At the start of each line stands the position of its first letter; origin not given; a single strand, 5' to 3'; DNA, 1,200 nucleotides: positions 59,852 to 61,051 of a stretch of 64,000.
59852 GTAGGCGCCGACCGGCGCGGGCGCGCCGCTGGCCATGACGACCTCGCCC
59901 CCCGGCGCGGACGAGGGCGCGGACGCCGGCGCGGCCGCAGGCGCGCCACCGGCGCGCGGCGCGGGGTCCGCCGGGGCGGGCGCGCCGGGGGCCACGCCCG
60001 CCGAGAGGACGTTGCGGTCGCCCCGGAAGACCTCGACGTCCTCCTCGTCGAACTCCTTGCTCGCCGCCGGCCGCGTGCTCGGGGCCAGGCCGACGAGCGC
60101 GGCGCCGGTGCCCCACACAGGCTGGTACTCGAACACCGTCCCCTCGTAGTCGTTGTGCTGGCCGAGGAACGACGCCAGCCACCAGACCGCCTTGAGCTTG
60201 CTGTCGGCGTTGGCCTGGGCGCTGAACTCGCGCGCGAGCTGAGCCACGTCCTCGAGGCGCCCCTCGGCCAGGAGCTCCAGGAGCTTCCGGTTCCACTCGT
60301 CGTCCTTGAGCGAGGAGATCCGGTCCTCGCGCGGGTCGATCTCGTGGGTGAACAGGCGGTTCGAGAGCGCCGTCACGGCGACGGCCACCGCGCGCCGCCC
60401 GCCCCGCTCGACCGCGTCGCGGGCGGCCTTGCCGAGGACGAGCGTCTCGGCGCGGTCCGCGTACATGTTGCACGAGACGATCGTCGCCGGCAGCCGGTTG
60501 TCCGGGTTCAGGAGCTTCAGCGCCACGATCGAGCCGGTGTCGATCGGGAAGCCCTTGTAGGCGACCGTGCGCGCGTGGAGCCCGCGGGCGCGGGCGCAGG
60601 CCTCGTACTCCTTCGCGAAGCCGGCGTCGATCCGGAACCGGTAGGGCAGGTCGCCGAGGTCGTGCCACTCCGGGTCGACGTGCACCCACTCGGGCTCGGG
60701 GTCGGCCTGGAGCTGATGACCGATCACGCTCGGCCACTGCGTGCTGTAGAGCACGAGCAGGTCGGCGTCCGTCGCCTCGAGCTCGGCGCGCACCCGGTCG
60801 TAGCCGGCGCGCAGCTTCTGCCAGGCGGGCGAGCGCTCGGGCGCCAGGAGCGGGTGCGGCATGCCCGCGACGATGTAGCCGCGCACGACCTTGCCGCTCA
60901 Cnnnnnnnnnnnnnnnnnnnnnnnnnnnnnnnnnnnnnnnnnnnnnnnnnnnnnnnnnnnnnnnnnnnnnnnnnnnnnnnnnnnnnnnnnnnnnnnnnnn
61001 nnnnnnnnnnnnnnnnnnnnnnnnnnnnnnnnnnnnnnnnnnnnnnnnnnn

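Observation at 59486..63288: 2-aminophenol-type meta-cleavage operon (ALDH, AmnB, AmnA) with the alpha subunit fused to a RidA deaminase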

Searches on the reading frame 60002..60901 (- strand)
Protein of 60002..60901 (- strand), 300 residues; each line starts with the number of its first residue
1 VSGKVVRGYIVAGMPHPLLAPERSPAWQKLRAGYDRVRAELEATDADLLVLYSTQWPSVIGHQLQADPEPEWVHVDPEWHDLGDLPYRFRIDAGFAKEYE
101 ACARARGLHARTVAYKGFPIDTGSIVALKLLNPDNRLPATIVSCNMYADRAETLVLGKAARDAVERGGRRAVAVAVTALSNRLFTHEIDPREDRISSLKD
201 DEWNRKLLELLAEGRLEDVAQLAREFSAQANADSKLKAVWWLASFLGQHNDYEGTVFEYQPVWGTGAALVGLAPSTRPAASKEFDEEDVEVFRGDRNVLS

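Call 48: search_protein_representatives(protein=window:60002-60901:-)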
Query: 300 residues. Proteins with E-value up to 0.001 (for the whole library): 344; up to 1e-10: 196; up to 1e-30: 72. The best 150 are listed.
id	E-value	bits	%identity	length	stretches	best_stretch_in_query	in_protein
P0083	3.8e-141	486.4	70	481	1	4-299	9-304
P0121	9.0e-90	317.7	48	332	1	5-299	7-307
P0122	1.1e-82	294.5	49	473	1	7-279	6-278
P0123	1.5e-82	294.0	62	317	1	2-213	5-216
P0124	2.8e-78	280.0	54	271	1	60-278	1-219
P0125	1.3e-76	274.5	50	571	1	9-299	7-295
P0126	6.5e-70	252.5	52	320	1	5-229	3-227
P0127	2.4e-69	250.6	45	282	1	5-270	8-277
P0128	2.8e-68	247.1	65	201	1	2-177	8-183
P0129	2.1e-66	240.9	44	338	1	7-272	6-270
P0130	1.1e-64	235.4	63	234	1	4-167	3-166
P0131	3.0e-64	233.9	58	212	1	111-299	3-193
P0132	3.6e-64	233.6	43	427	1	7-276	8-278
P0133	1.0e-61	225.6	54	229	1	41-259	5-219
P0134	4.4e-60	220.2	58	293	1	109-292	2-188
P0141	5.4e-50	187.1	39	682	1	5-274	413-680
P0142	5.5e-50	187.1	38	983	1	5-280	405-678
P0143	1.6e-49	185.5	40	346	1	4-279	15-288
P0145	1.3e-48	182.5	40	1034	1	4-278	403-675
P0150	1.7e-44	169.1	45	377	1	4-254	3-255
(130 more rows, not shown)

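Call 49: search_protein_families(library=pfam, proteins=[P0121, P0122, P0125, P0132, P0141, P0142, P0145, P0129, P0143, P0150], max_evalue=0.001)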
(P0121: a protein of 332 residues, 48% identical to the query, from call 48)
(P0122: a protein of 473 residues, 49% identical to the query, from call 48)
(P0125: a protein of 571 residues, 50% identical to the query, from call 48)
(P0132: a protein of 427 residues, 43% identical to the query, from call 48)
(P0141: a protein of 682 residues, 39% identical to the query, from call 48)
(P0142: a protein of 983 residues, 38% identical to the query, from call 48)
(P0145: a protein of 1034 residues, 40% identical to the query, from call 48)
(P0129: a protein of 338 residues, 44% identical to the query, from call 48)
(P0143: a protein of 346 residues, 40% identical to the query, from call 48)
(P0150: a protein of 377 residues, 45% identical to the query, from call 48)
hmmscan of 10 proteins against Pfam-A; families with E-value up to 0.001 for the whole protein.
P0121 (332 aa): 1 family
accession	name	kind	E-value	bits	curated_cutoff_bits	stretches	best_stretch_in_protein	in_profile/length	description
PF02900.23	LigB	-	1.2e-17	64.4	26.3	1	15-277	7-268/269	Catalytic LigB subunit of aromatic ring-opening dioxygenase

P0122 (473 aa): 2 families
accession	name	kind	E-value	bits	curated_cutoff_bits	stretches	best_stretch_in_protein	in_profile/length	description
PF01042.26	Ribonuc_L-PSP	-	1.4e-22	80.4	27.3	1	344-467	7-120/121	Endoribonuclease L-PSP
PF02900.23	LigB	-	1.7e-12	47.4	26.3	1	20-267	18-267/269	Catalytic LigB subunit of aromatic ring-opening dioxygenase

P0125 (571 aa): 2 families
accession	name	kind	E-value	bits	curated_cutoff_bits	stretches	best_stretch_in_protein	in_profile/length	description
PF02900.23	LigB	-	7e-10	38.9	26.3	1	116-229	116-228/269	Catalytic LigB subunit of aromatic ring-opening dioxygenase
PF01042.26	Ribonuc_L-PSP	-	4.2e-08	33.7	27.3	1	353-446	17-97/121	Endoribonuclease L-PSP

P0132 (427 aa): 2 families
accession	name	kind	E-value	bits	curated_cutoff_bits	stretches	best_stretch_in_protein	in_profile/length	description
PF01042.26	Ribonuc_L-PSP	-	9.7e-27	93.8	27.3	1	296-425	2-120/121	Endoribonuclease L-PSP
PF02900.23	LigB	-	4.8e-21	75.5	26.3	1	12-267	5-266/269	Catalytic LigB subunit of aromatic ring-opening dioxygenase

P0141 (682 aa): 2 families
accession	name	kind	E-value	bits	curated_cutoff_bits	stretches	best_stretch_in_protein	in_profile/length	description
PF02653.21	BPD_transp_2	-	1.1e-26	94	26.8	1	165-353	71-267/269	Branched-chain amino acid transport system / permease component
PF02900.23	LigB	-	8.2e-17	61.6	26.3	1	430-674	20-264/269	Catalytic LigB subunit of aromatic ring-opening dioxygenase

P0142 (983 aa): 2 families
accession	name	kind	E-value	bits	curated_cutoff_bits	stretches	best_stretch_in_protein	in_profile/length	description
PF02653.21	BPD_transp_2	-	3.8e-25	89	26.8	2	165-355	71-269/269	Branched-chain amino acid transport system / permease component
PF02900.23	LigB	-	3.1e-14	53.1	26.3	1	422-657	20-258/269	Catalytic LigB subunit of aromatic ring-opening dioxygenase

P0145 (1034 aa): 5 families
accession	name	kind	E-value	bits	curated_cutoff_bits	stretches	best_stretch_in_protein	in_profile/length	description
PF02653.21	BPD_transp_2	-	1.1e-28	100.6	26.8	2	166-355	72-269/269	Branched-chain amino acid transport system / permease component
PF20434.5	BD-FAE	-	1.5e-19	70.8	26.8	1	806-906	3-109/215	BD-FAE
PF02900.23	LigB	-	2.5e-16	60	26.3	1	422-650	21-253/269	Catalytic LigB subunit of aromatic ring-opening dioxygenase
PF07859.19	Abhydrolase_3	-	2.6e-13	50.6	25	1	818-904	2-89/210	alpha/beta hydrolase fold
PF00135.34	COesterase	-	3.6e-07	30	27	1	814-925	103-221/515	Carboxylesterase family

P0129 (338 aa): 1 family
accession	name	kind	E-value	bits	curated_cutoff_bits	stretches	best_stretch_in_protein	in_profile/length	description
PF02900.23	LigB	-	6.6e-11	42.2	26.3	1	8-258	3-259/269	Catalytic LigB subunit of aromatic ring-opening dioxygenase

P0143 (346 aa): 1 family
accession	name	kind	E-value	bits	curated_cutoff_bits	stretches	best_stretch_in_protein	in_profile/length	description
PF02900.23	LigB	-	8.8e-16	58.2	26.3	1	34-263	21-254/269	Catalytic LigB subunit of aromatic ring-opening dioxygenase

P0150 (377 aa): 0 families
